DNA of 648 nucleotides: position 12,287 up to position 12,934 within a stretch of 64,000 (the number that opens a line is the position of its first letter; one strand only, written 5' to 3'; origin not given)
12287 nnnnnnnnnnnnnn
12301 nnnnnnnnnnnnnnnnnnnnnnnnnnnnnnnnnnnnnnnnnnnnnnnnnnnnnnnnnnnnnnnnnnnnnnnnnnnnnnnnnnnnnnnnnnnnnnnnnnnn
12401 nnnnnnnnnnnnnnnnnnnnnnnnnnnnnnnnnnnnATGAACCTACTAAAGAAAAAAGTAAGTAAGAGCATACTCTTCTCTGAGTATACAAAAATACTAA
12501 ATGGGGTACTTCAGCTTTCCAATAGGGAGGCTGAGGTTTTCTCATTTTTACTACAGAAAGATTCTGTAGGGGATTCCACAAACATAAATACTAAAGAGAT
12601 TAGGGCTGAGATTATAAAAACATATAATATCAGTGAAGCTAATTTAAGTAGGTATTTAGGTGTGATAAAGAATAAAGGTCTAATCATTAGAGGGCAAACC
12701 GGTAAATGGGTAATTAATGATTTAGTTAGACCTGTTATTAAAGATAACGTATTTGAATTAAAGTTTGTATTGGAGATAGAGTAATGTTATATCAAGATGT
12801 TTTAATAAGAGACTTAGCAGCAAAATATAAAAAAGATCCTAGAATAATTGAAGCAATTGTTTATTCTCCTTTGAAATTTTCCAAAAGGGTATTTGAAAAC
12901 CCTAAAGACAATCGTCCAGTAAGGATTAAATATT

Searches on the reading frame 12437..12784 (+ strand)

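Call 75: search_protein_families(library=pfam, proteins=[window:12437-12784:+], max_evalue=0.01)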
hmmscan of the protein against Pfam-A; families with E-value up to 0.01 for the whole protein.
window:12437-12784:+ (115 aa): 1 family
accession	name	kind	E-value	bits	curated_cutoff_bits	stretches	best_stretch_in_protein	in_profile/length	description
PF14947.12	HTH_45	-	0.008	16.6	25.5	0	51-93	17-58/77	Winged helix-turn-helix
